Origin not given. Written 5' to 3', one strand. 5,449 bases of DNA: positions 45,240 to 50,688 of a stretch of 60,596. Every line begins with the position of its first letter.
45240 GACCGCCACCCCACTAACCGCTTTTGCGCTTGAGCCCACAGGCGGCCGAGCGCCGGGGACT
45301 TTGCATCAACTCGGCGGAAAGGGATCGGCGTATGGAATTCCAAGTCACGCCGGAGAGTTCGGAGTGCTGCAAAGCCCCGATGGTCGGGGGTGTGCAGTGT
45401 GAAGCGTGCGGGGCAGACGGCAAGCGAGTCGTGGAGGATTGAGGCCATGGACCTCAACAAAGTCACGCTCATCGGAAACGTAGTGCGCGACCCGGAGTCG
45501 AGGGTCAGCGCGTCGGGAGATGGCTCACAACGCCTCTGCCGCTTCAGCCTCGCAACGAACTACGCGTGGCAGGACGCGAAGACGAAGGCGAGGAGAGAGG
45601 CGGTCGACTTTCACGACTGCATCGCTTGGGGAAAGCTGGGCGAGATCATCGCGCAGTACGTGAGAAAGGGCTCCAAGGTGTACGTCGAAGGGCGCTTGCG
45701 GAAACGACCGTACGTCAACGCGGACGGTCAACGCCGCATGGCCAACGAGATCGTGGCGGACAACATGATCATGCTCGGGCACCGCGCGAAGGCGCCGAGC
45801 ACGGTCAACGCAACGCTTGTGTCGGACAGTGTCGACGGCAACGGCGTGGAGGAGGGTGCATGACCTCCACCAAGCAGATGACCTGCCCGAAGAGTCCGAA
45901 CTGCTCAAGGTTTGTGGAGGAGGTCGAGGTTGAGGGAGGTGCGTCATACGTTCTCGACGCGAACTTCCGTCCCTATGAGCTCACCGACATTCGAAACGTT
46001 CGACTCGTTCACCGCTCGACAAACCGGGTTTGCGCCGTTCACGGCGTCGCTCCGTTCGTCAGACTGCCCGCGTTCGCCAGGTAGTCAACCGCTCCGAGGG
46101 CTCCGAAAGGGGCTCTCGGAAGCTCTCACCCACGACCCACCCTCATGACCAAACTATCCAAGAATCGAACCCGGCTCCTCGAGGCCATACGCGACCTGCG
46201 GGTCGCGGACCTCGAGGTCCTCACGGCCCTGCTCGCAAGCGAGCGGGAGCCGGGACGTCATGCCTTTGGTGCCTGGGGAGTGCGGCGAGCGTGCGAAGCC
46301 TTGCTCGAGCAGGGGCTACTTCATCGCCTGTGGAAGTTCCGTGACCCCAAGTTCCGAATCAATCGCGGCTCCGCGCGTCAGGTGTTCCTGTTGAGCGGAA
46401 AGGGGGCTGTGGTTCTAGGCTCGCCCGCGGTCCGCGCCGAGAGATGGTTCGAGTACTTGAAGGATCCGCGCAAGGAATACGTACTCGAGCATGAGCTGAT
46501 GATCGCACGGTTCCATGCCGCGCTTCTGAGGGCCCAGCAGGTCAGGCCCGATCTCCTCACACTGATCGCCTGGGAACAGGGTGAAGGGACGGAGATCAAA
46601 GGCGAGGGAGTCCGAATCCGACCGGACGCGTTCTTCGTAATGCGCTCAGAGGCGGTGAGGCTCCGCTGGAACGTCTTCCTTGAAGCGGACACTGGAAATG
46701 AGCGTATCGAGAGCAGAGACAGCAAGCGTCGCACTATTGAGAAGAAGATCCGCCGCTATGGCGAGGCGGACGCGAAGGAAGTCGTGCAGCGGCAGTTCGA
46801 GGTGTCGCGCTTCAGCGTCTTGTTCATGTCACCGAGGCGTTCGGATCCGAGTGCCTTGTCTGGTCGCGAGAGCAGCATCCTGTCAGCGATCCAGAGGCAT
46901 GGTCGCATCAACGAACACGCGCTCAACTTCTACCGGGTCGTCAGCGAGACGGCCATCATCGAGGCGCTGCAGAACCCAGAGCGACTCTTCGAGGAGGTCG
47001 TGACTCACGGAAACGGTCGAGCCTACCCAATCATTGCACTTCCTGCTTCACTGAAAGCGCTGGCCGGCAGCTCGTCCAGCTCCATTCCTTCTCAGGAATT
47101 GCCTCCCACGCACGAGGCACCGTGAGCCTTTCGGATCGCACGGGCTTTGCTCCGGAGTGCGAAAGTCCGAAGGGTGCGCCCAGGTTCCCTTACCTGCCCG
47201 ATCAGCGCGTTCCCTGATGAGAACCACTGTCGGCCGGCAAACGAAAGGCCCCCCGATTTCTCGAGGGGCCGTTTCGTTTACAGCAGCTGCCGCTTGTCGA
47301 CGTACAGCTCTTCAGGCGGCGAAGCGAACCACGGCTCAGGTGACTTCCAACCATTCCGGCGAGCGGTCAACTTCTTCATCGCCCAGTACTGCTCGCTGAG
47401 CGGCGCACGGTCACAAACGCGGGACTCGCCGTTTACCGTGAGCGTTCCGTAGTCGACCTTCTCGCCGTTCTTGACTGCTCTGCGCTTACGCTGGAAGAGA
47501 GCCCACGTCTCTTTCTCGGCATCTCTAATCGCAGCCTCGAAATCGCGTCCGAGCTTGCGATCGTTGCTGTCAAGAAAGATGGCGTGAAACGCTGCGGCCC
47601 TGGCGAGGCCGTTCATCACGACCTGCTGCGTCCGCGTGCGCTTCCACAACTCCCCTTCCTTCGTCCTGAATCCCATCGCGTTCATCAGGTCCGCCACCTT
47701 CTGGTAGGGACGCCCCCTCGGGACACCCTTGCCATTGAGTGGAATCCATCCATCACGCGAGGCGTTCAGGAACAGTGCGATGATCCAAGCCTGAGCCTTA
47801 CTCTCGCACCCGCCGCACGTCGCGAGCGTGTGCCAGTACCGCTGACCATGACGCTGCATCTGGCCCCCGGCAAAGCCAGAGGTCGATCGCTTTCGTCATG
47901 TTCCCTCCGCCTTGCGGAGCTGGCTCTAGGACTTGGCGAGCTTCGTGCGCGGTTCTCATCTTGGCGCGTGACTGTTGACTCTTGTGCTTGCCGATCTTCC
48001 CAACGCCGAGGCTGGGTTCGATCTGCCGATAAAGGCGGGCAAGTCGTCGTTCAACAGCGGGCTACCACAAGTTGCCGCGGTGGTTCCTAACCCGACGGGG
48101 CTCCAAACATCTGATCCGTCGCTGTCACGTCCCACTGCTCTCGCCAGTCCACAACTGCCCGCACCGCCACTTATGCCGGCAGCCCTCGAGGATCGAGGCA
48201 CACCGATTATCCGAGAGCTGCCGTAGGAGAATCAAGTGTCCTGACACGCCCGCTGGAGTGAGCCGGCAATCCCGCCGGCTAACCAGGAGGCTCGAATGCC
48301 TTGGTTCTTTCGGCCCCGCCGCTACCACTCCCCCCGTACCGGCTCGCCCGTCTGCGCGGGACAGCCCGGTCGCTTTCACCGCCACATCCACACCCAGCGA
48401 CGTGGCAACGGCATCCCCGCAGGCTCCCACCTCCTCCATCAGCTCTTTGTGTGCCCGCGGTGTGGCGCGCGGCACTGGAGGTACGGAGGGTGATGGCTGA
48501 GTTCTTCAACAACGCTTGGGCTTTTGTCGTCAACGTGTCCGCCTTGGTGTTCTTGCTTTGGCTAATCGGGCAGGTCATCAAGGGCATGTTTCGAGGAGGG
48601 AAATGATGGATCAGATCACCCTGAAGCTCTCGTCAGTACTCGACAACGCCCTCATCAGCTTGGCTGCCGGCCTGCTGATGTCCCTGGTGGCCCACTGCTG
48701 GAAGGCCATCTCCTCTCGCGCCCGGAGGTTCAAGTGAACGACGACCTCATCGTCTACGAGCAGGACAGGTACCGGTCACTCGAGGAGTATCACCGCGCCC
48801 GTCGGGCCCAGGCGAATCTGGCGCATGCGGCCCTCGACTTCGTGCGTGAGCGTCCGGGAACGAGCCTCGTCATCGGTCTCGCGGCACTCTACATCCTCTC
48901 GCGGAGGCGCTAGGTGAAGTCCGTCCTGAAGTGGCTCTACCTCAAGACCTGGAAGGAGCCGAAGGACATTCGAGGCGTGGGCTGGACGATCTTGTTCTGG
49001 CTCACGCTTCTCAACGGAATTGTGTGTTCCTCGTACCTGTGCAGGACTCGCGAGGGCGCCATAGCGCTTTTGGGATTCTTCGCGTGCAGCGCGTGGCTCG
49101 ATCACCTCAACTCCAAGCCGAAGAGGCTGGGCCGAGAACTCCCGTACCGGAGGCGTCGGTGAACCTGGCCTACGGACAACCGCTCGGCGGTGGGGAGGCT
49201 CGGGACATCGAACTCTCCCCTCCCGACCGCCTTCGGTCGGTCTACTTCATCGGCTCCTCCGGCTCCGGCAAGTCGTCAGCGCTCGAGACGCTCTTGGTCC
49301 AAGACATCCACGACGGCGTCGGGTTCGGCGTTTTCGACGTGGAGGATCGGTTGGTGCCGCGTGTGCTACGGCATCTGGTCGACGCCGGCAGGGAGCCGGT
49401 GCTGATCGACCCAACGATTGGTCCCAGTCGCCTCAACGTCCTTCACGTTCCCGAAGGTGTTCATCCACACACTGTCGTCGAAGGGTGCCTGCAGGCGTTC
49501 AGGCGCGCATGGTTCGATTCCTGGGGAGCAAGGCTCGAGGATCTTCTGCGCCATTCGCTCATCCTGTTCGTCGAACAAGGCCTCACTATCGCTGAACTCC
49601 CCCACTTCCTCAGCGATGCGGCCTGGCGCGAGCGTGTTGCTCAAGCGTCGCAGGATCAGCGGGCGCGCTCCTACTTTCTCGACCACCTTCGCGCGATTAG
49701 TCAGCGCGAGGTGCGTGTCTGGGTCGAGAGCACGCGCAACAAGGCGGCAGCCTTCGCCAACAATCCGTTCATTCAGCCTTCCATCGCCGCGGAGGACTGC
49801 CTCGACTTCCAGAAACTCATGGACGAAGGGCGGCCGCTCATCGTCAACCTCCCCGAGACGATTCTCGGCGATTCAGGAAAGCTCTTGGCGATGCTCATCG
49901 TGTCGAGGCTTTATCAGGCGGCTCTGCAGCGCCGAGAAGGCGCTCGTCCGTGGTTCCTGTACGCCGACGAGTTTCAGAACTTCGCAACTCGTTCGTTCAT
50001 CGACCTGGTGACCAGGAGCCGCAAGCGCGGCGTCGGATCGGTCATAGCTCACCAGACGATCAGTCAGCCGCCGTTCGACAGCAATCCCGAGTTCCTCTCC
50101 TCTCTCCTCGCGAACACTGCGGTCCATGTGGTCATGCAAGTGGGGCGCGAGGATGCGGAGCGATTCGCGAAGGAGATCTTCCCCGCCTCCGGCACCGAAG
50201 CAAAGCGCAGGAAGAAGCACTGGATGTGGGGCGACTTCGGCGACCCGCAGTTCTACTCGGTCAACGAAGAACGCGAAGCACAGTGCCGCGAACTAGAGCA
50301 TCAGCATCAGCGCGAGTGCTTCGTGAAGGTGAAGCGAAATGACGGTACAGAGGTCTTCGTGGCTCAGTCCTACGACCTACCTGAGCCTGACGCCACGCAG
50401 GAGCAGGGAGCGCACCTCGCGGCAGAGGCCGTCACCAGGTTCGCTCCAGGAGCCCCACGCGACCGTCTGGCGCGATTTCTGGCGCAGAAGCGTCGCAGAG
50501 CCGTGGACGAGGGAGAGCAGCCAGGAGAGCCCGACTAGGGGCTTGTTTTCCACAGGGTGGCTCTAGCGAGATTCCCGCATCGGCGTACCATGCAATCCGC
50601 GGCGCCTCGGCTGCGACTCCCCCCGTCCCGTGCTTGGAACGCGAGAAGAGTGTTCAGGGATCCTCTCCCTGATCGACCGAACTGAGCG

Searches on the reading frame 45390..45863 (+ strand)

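Call 54: search_protein_families(library=pfam, proteins=[window:45390-45863:+], max_evalue=0.001)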
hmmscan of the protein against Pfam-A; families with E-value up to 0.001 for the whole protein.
window:45390-45863:+ (157 aa): 1 family
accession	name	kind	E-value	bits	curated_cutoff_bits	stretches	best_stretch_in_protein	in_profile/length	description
PF00436.31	SSB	-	4.9e-31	107.3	26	1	22-129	1-104/104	Single-strand binding protein family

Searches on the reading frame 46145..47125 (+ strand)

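Call 35: search_protein_families(library=pfam, proteins=[window:46145-47125:+], max_evalue=0.001)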
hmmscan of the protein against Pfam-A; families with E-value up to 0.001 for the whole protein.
window:46145-47125:+ (326 aa): 1 family
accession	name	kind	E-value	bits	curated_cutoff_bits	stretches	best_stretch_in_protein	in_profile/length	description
PF13814.12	Replic_Relax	-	3.2e-12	47.4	25.3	1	12-207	1-174/191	Replication-relaxation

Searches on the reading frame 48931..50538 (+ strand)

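Call 35: search_protein_families(library=pfam, proteins=[window:48931-50538:+], max_evalue=0.001)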
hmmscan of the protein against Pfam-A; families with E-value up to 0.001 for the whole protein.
window:48931-50538:+ (535 aa): 1 family
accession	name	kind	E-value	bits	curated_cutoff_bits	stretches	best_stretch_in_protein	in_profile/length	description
PF12696.13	TraG-D_C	-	0.00018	21.8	22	1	343-415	4-78/126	TraM recognition site of TraD and TraG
